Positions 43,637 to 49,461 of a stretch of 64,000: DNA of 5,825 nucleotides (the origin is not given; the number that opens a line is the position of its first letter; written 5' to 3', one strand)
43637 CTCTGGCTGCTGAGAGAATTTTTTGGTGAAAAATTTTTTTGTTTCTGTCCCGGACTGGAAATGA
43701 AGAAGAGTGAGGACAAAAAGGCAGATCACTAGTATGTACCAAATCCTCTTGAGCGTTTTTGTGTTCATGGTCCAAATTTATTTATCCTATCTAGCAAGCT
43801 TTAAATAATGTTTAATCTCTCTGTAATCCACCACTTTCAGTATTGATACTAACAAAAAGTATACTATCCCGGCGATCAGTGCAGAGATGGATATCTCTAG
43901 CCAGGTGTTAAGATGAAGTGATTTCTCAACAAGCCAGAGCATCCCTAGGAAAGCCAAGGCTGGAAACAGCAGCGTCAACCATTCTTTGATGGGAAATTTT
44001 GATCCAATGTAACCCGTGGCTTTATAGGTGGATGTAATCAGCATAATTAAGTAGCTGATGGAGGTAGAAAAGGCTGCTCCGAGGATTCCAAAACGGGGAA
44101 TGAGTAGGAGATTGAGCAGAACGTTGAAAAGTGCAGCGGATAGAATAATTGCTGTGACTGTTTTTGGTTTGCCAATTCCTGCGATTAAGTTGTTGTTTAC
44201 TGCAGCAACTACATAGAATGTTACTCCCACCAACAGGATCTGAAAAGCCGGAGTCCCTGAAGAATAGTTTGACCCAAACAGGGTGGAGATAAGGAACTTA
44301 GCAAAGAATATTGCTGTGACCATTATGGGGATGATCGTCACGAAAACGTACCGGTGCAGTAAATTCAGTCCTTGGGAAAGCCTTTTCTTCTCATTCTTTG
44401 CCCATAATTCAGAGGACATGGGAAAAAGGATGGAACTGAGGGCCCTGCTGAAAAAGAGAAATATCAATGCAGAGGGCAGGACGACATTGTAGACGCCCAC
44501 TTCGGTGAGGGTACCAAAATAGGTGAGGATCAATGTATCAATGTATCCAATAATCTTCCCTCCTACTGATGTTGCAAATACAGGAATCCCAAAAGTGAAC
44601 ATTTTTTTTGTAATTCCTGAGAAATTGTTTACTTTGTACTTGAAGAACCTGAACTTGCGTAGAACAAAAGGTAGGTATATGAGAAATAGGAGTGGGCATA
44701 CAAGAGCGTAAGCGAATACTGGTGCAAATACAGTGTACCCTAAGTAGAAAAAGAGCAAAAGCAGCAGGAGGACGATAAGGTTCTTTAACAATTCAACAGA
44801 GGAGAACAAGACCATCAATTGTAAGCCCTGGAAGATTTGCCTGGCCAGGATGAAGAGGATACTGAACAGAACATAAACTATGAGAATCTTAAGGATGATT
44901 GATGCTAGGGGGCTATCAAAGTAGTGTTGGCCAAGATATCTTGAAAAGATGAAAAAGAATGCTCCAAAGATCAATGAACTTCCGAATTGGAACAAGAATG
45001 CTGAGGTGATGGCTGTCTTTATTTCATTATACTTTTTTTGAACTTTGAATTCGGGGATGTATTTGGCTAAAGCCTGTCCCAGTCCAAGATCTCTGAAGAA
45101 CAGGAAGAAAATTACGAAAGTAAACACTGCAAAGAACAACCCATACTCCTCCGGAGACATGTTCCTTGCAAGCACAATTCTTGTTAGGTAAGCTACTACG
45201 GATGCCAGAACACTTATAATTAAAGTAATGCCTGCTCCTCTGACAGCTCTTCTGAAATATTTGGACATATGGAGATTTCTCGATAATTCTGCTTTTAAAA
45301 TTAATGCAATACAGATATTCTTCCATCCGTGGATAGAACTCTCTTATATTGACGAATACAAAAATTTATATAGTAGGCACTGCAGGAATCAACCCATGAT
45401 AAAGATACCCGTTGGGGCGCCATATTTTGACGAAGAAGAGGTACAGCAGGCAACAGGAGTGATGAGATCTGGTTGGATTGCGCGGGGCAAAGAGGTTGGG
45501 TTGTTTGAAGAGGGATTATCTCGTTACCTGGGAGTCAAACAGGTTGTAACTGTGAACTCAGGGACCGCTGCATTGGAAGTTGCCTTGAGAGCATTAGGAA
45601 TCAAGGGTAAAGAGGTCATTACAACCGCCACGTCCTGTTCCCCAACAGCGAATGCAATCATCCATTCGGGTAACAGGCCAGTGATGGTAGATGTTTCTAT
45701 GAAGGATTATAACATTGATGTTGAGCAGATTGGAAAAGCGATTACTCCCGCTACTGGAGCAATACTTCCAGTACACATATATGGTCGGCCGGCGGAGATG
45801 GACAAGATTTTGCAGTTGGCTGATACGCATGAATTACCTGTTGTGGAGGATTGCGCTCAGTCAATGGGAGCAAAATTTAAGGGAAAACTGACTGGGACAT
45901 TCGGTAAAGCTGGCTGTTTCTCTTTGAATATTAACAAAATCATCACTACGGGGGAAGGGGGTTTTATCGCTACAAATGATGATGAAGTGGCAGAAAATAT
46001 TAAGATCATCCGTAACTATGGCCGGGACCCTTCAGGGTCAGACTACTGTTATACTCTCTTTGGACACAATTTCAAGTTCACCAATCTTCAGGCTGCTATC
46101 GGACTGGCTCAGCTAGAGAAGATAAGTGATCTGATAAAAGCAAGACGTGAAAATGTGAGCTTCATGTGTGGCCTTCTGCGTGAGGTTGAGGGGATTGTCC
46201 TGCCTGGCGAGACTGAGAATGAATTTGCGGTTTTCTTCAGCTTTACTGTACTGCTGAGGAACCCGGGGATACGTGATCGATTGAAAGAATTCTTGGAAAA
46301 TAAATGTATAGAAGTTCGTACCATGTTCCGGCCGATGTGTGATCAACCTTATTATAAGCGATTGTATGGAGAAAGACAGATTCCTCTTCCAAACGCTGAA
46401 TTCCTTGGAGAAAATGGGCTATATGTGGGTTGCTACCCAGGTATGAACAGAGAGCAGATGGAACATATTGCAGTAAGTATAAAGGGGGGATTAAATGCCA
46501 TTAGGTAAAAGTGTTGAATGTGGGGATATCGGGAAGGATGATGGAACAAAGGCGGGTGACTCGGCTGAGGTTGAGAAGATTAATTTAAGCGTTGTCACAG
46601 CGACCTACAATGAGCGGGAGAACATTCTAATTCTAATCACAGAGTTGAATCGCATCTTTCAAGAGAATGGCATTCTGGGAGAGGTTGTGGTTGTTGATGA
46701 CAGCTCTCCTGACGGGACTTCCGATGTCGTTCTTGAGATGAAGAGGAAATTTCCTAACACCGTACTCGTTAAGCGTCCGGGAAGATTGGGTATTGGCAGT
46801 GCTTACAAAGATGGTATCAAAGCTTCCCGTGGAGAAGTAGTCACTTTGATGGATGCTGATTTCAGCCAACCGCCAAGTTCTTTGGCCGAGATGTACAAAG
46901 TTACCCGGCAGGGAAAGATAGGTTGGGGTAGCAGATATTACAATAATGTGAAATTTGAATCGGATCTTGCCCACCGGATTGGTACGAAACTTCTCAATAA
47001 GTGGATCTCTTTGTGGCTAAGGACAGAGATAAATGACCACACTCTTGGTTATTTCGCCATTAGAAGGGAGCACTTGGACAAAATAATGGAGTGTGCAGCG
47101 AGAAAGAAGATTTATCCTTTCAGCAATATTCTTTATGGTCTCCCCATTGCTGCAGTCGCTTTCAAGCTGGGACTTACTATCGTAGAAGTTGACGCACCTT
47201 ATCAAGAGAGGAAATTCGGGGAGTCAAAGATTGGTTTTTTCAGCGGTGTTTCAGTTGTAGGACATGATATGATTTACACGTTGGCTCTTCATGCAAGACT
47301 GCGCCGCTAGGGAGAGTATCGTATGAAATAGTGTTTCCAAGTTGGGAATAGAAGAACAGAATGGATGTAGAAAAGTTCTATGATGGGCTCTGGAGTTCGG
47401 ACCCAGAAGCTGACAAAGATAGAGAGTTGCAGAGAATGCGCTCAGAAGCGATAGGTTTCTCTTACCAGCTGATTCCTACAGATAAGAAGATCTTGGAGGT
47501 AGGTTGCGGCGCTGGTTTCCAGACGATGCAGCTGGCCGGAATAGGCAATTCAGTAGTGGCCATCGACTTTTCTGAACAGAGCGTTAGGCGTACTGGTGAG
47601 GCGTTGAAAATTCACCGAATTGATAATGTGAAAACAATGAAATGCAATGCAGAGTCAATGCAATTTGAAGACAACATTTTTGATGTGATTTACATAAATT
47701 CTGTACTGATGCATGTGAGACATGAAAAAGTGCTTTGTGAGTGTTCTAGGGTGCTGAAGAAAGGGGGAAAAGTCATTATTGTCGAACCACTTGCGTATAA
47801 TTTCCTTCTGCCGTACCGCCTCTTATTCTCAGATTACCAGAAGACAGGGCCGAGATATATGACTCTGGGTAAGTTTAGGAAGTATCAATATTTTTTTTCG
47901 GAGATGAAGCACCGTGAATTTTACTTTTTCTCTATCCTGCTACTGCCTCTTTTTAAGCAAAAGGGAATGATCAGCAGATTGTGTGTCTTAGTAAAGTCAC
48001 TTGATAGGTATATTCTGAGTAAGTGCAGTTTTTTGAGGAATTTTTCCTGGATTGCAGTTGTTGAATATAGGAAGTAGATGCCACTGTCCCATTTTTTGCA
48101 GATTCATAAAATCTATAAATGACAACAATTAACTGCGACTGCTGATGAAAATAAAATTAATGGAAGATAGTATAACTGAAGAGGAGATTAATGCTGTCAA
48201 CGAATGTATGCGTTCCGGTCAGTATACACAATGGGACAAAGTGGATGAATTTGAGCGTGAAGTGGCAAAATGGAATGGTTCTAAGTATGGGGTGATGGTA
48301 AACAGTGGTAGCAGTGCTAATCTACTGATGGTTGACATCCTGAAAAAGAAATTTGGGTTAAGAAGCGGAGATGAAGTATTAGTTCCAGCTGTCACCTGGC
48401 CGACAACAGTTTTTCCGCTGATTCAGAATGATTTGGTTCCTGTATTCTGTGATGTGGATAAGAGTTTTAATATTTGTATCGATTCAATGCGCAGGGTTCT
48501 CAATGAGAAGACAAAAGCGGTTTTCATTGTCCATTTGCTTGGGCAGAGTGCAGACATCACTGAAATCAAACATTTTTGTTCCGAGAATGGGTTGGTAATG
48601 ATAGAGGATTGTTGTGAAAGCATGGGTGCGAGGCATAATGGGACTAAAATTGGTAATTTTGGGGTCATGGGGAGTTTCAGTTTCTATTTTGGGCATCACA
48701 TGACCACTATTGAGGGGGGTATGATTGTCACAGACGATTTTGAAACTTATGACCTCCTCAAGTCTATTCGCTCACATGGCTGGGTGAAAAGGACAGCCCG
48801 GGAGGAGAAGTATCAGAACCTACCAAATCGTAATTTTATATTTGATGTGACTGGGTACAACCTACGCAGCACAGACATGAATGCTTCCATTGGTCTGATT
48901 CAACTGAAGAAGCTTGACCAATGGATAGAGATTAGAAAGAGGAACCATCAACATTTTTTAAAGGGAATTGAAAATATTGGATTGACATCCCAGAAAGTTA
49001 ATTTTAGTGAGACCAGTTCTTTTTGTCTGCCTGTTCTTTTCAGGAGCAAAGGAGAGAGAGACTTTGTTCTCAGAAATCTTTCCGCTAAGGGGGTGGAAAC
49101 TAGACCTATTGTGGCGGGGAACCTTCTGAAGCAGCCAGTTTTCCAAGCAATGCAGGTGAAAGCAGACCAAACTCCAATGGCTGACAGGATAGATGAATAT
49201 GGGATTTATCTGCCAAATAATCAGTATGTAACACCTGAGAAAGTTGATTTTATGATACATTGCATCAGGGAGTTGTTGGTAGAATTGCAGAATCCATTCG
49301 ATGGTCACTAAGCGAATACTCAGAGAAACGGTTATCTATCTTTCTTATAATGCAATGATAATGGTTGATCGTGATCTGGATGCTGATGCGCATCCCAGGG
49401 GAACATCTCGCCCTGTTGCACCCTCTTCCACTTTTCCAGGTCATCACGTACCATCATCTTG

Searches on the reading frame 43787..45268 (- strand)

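Call 33: search_protein_families(library=ncbifam, proteins=[window:43787-45268:-], max_evalue=1e-10)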
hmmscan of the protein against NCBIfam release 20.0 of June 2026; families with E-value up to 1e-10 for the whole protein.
window:43787-45268:- (493 aa): 1 family
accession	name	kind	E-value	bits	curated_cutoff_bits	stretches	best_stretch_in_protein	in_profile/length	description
TIGR02900.1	spore_V_B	equivalog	8.2e-15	54.5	372.3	1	12-473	5-488/488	stage V sporulation protein B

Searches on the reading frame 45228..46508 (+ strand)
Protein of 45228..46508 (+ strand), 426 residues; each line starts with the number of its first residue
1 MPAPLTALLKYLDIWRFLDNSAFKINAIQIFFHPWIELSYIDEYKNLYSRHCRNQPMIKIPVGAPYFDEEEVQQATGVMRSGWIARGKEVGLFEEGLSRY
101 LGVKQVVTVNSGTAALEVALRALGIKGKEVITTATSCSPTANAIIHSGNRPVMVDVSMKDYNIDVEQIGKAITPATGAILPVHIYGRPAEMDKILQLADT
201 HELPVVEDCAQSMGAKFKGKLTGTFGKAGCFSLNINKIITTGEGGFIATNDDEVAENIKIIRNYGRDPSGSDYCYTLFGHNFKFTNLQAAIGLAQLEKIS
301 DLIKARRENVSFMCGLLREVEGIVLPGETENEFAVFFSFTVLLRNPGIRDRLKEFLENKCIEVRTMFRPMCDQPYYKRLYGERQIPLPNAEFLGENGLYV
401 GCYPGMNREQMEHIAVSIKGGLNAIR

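Call 66: search_protein_families(library=pfam, proteins=[window:45228-46508:+], max_evalue=0.0001)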
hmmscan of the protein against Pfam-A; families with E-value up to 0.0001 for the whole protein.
window:45228-46508:+ (426 aa): 3 families
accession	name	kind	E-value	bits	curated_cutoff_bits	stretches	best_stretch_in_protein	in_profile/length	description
PF01041.23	DegT_DnrJ_EryC1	-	4.1e-107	359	19.8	1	67-418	3-359/360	DegT/DnrJ/EryC1/StrS aminotransferase family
PF01212.27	Beta_elim_lyase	-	2.3e-07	30.8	27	1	90-269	34-231/288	Beta-eliminating lyase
PF01053.26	Cys_Met_Meta_PP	-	6e-05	22.2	27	0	93-208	57-173/381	Cys/Met metabolism PLP-dependent enzyme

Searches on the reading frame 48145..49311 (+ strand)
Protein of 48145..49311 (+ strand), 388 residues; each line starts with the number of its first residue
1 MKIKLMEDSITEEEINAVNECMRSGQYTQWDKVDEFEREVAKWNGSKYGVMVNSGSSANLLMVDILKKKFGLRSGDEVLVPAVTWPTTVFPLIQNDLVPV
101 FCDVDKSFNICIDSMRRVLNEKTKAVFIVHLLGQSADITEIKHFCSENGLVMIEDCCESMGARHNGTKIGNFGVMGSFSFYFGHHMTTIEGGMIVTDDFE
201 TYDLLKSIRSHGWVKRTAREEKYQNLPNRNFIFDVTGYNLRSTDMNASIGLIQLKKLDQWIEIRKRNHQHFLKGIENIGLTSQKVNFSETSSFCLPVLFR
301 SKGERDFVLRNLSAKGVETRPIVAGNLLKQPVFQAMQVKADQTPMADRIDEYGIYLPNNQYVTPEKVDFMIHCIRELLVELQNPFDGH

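Call 66: search_protein_families(library=pfam, proteins=[window:48145-49311:+], max_evalue=0.0001)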
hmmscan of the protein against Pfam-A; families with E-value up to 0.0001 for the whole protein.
window:48145-49311:+ (388 aa): 4 families
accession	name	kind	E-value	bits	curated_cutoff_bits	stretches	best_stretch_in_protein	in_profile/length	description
PF01041.23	DegT_DnrJ_EryC1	-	6e-86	289.3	19.8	1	9-374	2-359/360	DegT/DnrJ/EryC1/StrS aminotransferase family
PF00155.27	Aminotran_1_2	-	1.8e-08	34.4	19.7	1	12-129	24-153/361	Aminotransferase class I and II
PF01053.26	Cys_Met_Meta_PP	-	7.1e-08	31.8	27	1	33-207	54-224/381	Cys/Met metabolism PLP-dependent enzyme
PF00266.25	Aminotran_5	-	1.4e-05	24.7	21.5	1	17-164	30-184/371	Aminotransferase class-V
